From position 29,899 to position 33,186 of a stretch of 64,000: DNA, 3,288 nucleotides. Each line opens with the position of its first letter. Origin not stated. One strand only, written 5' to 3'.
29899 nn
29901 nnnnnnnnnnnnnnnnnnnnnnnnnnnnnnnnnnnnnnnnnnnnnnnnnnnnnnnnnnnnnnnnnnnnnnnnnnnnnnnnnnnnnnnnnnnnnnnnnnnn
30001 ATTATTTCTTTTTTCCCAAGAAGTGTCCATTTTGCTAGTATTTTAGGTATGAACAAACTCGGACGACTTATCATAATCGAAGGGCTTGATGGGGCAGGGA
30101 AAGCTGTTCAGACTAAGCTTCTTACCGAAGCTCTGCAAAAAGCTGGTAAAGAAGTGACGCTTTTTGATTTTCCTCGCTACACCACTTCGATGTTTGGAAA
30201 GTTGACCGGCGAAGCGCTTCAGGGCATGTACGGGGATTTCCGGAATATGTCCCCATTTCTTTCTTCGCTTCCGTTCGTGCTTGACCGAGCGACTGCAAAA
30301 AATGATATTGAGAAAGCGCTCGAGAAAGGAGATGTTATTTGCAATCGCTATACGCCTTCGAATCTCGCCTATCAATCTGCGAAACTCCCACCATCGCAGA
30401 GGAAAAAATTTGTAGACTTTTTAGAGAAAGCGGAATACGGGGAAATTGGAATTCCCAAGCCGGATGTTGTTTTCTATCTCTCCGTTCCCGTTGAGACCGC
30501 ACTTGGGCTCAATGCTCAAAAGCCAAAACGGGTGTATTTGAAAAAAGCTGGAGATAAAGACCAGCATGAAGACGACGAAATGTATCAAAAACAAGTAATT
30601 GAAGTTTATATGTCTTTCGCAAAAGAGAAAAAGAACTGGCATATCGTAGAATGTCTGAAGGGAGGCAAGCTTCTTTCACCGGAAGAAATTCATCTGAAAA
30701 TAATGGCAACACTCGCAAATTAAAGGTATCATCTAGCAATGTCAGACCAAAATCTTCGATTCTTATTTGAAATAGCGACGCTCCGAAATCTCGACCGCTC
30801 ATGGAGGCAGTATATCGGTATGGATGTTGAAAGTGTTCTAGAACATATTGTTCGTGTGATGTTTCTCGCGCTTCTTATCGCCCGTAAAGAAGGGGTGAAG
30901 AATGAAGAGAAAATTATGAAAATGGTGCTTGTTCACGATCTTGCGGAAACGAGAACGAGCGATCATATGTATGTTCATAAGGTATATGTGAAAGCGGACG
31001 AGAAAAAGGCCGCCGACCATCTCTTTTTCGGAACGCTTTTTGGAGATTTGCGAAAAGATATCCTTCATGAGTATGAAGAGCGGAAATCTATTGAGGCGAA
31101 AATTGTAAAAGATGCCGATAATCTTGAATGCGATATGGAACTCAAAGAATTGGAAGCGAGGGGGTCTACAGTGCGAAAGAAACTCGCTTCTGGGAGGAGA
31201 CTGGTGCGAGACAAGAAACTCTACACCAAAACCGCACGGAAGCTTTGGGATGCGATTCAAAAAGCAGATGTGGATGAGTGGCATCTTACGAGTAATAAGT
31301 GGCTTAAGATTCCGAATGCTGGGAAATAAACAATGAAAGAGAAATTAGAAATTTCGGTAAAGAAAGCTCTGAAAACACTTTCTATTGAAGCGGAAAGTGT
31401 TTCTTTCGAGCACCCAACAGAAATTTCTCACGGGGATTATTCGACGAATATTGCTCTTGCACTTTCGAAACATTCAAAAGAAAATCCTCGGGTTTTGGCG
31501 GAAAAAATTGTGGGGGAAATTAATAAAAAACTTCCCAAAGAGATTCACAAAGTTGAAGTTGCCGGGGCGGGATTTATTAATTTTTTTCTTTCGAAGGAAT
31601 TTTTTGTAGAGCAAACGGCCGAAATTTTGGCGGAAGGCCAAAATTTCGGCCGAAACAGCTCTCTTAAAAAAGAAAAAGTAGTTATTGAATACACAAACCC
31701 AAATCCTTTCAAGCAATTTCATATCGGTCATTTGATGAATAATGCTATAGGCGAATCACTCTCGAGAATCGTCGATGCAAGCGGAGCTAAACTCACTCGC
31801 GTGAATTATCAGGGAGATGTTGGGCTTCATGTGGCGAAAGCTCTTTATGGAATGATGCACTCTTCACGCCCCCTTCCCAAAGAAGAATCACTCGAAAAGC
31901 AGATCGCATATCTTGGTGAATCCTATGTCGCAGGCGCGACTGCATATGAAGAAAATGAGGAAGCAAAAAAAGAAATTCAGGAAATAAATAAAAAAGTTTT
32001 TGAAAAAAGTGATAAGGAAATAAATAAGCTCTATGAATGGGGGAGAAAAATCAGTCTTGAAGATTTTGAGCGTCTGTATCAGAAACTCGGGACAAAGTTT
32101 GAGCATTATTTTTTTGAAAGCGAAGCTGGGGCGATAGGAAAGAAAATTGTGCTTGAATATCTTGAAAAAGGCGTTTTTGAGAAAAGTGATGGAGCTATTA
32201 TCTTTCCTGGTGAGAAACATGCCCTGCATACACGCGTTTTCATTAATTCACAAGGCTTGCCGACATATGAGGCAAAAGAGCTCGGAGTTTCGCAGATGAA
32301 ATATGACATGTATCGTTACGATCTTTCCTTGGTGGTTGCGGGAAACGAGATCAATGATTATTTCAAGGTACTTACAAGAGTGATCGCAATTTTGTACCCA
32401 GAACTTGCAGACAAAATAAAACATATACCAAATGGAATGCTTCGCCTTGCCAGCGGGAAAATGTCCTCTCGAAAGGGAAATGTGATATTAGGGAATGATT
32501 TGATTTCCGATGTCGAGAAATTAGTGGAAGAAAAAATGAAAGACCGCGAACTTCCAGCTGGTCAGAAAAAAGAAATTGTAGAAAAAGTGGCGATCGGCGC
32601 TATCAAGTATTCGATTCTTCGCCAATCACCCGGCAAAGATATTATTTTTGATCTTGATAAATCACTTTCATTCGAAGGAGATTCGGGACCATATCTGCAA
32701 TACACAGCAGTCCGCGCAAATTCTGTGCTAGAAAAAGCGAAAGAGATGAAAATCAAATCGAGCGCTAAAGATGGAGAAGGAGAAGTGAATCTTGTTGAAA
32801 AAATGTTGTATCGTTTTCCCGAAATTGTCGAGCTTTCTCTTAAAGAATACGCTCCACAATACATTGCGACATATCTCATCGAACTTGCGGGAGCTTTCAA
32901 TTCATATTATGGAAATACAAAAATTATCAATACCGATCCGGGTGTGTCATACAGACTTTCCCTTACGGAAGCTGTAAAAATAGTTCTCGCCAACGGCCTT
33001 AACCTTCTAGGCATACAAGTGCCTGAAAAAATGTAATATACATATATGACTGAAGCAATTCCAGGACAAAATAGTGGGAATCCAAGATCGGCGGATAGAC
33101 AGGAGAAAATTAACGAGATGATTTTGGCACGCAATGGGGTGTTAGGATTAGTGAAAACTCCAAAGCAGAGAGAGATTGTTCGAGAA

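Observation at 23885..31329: Consolidated thymidylate-cycle gene neighbourhood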

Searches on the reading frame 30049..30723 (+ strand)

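Call 3: search_protein_families(library=pfam, proteins=[window:30049-30723:+], max_evalue=0.01)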
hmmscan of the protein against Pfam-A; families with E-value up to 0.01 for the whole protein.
window:30049-30723:+ (224 aa): 2 families
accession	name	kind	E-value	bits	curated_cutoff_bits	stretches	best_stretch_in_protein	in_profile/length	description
PF02223.23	Thymidylate_kin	-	3.8e-23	82.6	27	1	10-201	1-173/185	Thymidylate kinase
PF01712.25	dNK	-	0.0024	18.1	27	1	8-196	1-172/203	Deoxynucleoside kinase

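Call 4: search_protein_families(library=ncbifam, proteins=[window:30049-30723:+], max_evalue=0.01)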
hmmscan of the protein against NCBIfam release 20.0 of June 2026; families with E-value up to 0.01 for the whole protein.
window:30049-30723:+ (224 aa): 4 families
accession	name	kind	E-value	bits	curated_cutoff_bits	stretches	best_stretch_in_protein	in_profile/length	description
NF005923.0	PRK07933.1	equivalog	1.6e-41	142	193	1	7-201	2-195/213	dTMP kinase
TIGR00041.1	DTMP_kinase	equivalog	1.2e-21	77.4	83.25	1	5-202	4-185/196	dTMP kinase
NF005250.0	PRK06761.1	equivalog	2.4e-05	23.5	270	1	6-39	4-37/282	hypothetical protein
NF002059.0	PRK00889.1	subfamily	0.0079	15.9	244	0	2-40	2-40/177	adenylyl-sulfate kinase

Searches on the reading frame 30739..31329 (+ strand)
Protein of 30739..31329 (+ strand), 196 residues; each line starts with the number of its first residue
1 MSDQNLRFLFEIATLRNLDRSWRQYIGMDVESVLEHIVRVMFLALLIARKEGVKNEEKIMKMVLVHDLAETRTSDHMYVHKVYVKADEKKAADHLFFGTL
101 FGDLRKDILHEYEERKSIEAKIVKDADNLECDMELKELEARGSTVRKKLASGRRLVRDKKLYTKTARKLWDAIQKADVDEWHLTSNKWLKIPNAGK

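Call 4: search_protein_families(library=ncbifam, proteins=[window:30739-31329:+], max_evalue=0.01)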
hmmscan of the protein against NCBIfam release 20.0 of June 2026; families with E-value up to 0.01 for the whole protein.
window:30739-31329:+ (196 aa): 1 family
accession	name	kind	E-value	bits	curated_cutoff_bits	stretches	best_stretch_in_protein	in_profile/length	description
NF003009.0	PRK03826.1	equivalog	0.0047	16.6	122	1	7-134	5-144/197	5'-deoxynucleotidase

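Call 27: search_protein_families(library=pfam, proteins=[window:30739-31329:+], max_evalue=0.01)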
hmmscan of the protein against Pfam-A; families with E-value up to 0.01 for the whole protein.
window:30739-31329:+ (196 aa): 3 families
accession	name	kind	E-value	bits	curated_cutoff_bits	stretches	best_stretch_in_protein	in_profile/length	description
PF13023.12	HD_3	-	4e-21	76.1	22.5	1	13-144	2-138/165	HD domain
PF01966.28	HD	-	2e-11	44.6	22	1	33-130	1-114/116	HD domain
PF12917.13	YfbR-like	-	0.0002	21.6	25.9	1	8-134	2-140/182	5'-deoxynucleotidase YfbR-like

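Call 86: search_protein_families(library=padloc, proteins=[window:30739-31329:+], max_evalue=0.001)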
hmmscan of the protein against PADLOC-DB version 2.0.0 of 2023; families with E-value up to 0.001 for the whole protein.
window:30739-31329:+ (196 aa): 0 families

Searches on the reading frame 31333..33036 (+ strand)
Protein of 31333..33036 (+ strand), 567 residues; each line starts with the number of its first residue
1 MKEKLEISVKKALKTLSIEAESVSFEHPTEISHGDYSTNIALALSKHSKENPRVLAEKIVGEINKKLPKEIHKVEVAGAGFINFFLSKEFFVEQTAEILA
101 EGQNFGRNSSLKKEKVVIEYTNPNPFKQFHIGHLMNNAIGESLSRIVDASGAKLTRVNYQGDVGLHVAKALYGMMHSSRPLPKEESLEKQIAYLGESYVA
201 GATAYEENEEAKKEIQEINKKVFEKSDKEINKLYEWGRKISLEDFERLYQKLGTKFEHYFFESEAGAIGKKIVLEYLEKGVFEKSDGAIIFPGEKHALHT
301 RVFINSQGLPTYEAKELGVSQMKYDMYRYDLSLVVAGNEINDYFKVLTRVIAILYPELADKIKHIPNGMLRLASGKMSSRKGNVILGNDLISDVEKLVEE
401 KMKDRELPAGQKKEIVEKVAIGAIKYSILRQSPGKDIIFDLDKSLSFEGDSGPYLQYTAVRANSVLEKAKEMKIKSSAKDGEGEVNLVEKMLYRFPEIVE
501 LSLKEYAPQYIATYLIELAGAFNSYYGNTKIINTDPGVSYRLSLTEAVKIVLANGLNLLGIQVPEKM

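Call 27: search_protein_families(library=pfam, proteins=[window:31333-33036:+], max_evalue=0.01)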
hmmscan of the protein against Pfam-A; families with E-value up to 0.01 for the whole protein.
window:31333-33036:+ (567 aa): 4 families
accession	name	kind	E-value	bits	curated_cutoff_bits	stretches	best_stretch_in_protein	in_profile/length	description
PF00750.26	tRNA-synt_1d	-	4.3e-36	125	23.3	1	96-440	3-348/349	tRNA synthetases class I (R), catalytic domain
PF05746.21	DALR_1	-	6.5e-28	97.6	22.3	1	455-567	1-117/117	DALR anticodon binding domain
PF03485.21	Arg_tRNA_synt_N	-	1.3e-20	74.2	21.5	1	5-86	3-85/85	Arginyl tRNA synthetase N terminal domain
PF00133.28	tRNA-synt_1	-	0.0064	15.7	22.7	0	109-167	18-76/414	tRNA synthetases class I (I, L, M and V)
